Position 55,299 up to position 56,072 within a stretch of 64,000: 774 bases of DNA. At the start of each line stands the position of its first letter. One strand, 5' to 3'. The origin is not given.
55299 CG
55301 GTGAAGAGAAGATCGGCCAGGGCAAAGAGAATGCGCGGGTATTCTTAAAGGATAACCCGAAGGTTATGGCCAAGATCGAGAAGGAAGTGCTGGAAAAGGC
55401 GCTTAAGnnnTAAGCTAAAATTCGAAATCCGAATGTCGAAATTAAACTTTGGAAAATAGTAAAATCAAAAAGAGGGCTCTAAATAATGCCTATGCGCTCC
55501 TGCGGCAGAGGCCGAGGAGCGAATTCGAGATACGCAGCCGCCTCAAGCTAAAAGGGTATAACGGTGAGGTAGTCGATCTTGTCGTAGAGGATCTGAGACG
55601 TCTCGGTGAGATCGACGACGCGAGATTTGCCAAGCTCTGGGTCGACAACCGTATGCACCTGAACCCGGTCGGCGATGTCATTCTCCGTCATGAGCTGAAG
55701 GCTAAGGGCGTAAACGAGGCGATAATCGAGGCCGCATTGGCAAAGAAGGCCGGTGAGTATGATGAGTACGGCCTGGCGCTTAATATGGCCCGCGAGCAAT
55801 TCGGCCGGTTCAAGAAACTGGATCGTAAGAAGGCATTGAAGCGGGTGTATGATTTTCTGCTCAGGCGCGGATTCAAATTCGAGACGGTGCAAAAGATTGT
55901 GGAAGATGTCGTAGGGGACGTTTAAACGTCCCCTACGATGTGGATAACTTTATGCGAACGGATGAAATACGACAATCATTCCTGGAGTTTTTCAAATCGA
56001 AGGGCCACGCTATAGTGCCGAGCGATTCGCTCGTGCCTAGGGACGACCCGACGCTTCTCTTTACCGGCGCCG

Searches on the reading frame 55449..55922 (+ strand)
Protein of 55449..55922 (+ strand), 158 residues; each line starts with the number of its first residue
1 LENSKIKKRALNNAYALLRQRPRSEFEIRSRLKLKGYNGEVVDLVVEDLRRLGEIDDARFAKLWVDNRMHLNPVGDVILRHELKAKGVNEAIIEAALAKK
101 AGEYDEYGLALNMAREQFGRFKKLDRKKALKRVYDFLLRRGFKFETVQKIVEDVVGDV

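Call 65: search_protein_families(library=pfam, proteins=[window:55449-55922:+], max_evalue=0.001)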
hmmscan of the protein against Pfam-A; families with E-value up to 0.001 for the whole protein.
window:55449-55922:+ (158 aa): 3 families
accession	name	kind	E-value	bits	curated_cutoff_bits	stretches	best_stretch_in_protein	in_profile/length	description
PF21982.2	RecX_HTH1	-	2e-14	53.7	26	1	10-49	1-40/40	RecX, first three-helix domain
PF02631.22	RecX_HTH2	-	2.9e-13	50.2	26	1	56-97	1-42/42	RecX, second three-helix domain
PF21981.2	RecX_HTH3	-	2.2e-07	31.4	26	1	105-150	2-47/48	RecX, third three-helix domain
